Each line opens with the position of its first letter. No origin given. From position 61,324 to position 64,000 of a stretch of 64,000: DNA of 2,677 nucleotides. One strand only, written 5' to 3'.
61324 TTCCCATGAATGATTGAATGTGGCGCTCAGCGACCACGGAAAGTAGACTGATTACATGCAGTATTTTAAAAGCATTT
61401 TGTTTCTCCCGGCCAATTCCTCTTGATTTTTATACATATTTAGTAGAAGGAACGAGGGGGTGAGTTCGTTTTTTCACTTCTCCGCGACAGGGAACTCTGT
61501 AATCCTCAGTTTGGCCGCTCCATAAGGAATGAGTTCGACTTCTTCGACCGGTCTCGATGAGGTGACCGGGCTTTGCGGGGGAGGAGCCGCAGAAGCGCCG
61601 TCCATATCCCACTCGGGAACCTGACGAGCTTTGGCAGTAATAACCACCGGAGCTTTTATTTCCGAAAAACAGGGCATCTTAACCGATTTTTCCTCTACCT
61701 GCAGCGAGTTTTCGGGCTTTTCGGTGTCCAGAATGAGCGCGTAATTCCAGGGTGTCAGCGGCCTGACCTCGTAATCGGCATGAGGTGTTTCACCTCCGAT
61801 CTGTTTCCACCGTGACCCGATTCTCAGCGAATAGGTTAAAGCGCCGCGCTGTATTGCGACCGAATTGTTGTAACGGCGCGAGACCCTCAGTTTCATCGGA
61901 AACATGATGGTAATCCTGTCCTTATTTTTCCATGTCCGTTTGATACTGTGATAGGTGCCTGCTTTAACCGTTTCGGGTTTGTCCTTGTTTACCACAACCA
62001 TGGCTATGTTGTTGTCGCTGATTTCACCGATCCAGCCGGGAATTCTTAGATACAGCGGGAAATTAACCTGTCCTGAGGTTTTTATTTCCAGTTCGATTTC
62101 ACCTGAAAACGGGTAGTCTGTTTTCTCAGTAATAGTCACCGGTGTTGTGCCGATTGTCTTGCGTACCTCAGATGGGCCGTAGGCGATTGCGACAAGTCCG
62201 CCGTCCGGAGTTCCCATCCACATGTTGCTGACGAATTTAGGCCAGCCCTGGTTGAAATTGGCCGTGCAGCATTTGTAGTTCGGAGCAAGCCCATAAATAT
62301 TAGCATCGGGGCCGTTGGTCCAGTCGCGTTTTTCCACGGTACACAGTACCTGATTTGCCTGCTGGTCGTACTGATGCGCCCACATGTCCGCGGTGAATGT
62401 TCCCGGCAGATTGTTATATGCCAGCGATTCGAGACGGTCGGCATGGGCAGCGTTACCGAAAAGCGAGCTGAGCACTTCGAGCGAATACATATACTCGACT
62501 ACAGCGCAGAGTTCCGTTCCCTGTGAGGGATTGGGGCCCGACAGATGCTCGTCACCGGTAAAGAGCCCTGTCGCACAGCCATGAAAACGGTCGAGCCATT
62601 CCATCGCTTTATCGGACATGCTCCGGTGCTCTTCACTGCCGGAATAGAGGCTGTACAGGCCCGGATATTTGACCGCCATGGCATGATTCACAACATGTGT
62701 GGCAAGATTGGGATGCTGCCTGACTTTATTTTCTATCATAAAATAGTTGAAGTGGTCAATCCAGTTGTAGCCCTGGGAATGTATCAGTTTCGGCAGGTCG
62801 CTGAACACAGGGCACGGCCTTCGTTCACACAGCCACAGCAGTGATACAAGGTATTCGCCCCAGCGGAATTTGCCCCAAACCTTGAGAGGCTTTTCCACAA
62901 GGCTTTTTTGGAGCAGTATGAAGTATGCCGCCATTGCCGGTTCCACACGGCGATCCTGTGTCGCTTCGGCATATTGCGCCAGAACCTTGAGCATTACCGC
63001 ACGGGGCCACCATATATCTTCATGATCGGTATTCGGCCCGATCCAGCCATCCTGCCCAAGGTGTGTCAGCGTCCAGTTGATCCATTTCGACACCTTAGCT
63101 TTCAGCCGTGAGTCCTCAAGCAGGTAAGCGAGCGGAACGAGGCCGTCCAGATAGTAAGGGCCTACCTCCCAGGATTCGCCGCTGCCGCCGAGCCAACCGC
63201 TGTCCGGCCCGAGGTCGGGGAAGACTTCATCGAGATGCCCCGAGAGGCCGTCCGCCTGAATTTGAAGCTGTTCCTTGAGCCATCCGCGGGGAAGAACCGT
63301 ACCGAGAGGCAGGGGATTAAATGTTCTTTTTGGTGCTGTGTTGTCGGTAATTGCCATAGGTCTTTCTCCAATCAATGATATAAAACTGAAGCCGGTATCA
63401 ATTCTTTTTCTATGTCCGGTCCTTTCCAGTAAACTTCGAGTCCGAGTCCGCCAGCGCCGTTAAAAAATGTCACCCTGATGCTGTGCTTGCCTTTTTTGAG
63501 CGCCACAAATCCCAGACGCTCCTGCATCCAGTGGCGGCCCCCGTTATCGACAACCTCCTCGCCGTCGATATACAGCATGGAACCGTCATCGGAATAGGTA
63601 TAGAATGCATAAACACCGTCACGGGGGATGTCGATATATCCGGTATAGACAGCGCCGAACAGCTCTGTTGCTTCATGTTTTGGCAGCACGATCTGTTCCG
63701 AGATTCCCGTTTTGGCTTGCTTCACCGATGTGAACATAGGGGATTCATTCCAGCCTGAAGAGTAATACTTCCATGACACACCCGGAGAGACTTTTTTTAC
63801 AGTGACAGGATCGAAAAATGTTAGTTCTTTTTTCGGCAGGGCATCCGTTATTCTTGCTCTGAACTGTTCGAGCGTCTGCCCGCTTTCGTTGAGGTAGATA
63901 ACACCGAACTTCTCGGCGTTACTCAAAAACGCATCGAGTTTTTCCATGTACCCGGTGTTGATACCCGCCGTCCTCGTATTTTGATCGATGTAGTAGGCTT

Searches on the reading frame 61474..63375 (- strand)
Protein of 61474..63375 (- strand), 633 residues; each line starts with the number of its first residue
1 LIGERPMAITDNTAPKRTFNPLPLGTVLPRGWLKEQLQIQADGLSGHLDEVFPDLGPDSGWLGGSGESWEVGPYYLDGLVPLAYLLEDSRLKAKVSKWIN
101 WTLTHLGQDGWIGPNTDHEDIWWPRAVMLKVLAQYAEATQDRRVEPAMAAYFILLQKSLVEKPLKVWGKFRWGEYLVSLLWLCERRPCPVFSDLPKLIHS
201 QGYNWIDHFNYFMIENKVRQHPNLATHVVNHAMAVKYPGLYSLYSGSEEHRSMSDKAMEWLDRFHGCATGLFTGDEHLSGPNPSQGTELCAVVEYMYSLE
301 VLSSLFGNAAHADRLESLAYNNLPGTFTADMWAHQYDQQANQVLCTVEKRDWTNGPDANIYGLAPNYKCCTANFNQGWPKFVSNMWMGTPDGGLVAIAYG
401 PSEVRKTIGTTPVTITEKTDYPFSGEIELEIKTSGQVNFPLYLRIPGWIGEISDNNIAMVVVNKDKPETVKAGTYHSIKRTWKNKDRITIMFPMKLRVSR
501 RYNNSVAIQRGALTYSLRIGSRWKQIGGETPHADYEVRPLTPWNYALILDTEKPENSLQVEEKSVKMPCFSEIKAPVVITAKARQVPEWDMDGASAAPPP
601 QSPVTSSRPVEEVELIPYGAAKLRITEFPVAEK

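Call 24: search_protein_families(library=pfam, proteins=[window:61474-63375:-], max_evalue=0.001)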
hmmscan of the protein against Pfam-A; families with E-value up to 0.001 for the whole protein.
window:61474-63375:- (633 aa): 2 families
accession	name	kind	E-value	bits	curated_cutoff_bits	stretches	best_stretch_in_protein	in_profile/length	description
PF20736.2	Glyco_hydro127M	-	5.2e-18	65.4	24.2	1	398-494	6-95/95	Beta-L-arabinofuranosidase, GH127 middle domain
PF07944.18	Beta-AFase-like_GH127_cat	-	0.00024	20.7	24.9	1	246-381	243-374/376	Beta-L-arabinofuranosidase, GH127 catalytic domain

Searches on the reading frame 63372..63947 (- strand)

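Call 24: search_protein_families(library=pfam, proteins=[window:63372-63947:-], max_evalue=0.001)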
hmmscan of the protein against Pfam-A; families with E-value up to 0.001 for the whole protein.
window:63372-63947:- (191 aa): 1 family
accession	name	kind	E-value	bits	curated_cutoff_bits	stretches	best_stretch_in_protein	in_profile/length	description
PF07691.17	PA14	-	1.2e-18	67.7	24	1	55-186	3-145/147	PA14 domain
